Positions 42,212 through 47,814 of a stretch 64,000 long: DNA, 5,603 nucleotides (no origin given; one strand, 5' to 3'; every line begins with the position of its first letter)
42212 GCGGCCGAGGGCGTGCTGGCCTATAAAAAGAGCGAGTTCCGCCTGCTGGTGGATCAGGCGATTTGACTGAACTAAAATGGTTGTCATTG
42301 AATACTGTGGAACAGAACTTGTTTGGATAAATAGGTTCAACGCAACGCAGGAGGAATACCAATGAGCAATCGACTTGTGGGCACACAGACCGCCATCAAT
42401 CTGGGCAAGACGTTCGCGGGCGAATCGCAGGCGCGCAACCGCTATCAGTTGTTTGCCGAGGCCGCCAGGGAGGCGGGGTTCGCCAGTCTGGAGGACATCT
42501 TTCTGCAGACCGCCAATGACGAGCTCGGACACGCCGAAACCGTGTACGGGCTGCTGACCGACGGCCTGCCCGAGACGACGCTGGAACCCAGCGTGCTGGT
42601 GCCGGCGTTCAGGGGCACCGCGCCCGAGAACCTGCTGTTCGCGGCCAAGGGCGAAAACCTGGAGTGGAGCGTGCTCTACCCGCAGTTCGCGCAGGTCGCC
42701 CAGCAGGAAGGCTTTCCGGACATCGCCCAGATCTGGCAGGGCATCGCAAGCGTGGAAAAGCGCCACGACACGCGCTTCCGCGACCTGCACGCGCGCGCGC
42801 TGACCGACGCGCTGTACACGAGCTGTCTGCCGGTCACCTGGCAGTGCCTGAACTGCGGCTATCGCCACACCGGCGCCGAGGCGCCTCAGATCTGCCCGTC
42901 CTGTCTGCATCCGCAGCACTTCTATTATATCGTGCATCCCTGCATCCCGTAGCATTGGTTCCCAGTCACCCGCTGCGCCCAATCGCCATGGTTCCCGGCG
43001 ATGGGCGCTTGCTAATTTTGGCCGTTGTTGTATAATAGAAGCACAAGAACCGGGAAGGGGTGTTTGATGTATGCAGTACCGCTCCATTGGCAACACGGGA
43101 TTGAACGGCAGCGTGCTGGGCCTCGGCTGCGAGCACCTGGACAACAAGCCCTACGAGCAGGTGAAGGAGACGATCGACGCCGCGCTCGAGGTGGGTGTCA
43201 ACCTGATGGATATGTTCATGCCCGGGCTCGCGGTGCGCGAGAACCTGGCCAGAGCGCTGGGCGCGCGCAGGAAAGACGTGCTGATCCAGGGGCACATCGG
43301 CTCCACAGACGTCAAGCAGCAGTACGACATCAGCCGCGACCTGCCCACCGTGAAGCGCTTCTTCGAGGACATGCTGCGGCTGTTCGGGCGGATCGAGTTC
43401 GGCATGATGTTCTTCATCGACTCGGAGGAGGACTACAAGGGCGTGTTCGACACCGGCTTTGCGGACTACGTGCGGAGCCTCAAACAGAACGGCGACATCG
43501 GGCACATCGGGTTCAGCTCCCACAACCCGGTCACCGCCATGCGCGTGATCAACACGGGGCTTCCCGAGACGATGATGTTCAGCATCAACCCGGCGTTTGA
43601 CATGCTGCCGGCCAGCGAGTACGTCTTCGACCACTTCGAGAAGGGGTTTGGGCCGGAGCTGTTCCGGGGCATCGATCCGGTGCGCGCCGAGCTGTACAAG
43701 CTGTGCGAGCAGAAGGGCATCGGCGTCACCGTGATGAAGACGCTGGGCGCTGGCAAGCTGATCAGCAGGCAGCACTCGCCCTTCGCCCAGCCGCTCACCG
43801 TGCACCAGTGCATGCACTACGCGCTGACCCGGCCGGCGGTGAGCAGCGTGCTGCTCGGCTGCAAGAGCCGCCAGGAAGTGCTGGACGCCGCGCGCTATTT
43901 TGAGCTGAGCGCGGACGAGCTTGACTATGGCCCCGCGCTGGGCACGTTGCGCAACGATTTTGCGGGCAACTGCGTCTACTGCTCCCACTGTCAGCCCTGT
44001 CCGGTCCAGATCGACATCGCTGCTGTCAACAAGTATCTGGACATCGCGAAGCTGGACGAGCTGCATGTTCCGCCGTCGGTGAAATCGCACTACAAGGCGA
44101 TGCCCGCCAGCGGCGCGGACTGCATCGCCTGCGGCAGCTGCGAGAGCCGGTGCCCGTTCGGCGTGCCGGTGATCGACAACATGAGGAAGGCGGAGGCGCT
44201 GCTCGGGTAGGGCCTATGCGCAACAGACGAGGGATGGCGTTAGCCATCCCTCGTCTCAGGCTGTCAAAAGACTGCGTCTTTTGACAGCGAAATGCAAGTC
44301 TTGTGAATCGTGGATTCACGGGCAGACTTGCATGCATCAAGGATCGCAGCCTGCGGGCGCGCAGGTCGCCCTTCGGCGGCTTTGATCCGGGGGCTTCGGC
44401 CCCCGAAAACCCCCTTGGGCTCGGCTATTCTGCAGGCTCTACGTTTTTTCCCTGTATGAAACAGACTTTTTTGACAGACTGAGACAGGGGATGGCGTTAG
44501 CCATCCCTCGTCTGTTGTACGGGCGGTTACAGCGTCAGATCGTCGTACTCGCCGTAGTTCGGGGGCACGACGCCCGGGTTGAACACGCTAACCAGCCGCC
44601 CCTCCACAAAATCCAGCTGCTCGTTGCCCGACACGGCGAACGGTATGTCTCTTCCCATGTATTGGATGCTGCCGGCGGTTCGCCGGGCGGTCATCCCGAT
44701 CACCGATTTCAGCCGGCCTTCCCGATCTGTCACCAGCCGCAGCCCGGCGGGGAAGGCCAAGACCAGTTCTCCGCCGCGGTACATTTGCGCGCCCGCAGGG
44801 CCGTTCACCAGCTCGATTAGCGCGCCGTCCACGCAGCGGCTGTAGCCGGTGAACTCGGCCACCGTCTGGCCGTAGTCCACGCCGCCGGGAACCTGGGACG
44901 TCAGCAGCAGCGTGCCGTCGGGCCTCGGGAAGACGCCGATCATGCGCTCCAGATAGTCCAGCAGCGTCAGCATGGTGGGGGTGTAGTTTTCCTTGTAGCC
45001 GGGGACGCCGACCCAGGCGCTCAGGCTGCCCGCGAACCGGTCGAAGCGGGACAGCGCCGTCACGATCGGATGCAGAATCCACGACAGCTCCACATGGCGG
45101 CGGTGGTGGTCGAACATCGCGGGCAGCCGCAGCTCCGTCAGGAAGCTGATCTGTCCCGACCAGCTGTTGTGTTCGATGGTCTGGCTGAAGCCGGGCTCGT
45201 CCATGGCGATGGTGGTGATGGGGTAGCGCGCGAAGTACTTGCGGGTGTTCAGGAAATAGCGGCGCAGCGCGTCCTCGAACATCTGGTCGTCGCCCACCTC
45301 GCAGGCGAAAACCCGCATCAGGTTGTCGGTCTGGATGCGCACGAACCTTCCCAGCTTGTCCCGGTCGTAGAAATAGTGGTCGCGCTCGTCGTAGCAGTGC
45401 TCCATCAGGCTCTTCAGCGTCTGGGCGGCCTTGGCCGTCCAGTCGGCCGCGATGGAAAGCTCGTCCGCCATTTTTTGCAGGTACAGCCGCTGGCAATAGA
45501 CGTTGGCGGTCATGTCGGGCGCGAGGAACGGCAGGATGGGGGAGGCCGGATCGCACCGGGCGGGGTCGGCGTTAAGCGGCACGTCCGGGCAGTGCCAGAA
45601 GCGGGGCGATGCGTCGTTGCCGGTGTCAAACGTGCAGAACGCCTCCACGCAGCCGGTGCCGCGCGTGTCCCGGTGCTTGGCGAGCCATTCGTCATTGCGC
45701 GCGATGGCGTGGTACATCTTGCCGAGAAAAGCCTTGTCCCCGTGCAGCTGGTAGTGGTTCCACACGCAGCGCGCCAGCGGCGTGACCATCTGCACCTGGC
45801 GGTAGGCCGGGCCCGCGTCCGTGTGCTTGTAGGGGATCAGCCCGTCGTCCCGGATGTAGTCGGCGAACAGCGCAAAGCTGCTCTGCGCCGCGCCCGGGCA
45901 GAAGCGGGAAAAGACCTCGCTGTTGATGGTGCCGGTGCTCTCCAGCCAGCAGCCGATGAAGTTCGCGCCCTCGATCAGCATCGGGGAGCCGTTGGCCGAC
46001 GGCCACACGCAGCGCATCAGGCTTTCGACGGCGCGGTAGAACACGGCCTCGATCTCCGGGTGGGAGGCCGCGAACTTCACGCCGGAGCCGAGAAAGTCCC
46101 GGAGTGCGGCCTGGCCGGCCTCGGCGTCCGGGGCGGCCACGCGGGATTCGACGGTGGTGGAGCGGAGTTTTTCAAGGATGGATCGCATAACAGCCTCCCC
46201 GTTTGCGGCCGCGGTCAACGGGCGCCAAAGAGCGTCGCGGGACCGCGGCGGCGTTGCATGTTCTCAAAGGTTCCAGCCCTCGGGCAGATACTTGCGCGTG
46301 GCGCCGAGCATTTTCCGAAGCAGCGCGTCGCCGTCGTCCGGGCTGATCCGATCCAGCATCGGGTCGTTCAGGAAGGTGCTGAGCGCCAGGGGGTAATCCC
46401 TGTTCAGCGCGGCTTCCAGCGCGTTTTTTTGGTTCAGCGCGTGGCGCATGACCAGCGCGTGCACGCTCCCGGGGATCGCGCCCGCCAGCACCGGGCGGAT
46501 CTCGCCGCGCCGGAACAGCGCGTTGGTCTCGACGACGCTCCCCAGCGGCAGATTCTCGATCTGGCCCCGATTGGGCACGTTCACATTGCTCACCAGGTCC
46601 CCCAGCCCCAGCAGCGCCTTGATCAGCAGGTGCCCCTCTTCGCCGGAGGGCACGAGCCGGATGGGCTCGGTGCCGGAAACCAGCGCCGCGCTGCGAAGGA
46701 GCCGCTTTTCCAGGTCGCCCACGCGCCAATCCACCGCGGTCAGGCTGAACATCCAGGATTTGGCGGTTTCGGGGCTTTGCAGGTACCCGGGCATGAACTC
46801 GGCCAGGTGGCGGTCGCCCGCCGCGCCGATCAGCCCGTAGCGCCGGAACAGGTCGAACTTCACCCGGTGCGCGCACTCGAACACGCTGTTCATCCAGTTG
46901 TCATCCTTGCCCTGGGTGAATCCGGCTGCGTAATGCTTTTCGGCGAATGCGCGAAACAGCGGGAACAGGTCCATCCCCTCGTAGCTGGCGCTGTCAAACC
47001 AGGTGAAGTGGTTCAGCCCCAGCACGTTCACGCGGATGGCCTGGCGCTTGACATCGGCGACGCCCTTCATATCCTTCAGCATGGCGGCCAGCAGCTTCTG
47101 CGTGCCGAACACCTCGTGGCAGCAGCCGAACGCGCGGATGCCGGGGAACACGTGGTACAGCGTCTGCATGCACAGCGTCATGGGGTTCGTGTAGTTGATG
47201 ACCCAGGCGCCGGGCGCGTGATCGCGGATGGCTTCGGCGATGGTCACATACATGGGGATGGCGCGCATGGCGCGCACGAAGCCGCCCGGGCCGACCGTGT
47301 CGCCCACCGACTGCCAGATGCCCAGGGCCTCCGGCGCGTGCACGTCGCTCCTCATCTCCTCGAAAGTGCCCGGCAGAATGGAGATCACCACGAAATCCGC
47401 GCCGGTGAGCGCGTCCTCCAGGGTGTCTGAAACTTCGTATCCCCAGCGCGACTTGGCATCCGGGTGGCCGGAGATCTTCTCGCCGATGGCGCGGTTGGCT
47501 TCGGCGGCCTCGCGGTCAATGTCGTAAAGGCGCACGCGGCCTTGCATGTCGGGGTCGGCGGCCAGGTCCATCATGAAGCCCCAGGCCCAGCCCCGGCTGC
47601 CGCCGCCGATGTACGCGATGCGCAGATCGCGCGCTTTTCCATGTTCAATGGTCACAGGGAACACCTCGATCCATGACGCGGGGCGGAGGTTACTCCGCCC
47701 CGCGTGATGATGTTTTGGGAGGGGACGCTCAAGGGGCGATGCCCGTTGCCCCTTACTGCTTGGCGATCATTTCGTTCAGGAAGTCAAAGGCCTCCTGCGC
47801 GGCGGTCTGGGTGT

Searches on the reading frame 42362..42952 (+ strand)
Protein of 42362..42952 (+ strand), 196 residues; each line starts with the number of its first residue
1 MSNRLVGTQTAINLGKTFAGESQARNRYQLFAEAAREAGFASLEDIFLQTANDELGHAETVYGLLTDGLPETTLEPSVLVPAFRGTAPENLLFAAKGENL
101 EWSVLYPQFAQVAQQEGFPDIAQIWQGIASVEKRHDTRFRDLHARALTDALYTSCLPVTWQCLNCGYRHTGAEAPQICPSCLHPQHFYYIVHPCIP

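Call 12: search_protein_families(library=pfam, proteins=[window:42362-42952:+])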
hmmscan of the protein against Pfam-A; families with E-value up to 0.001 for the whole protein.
window:42362-42952:+ (196 aa): 3 families
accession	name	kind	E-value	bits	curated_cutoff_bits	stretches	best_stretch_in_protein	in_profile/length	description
PF02915.23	Rubrerythrin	-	1.2e-22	81.1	22.8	1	13-142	2-136/137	Rubrerythrin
PF21349.2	RUBY_RBDX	-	3.6e-11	42.7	26.5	1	160-186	1-27/30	Rubrerythrin, rubredoxin-like domain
PF00210.30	Ferritin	-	0.00051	20.4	24.5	1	14-142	4-135/142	Ferritin-like domain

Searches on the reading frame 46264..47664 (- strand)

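Call 12: search_protein_families(library=pfam, proteins=[window:46264-47664:-])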
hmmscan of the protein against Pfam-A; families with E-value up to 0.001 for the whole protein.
window:46264-47664:- (466 aa): 2 families
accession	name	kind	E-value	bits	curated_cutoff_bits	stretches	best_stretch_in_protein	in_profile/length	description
PF02056.22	Glyco_hydro_4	-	1.2e-49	168.8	23.2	1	15-197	1-182/183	Family 4 glycosyl hydrolase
PF11975.13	Glyco_hydro_4C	-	4.6e-43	148.1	24.1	1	214-436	1-210/211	Family 4 glycosyl hydrolase C-terminal domain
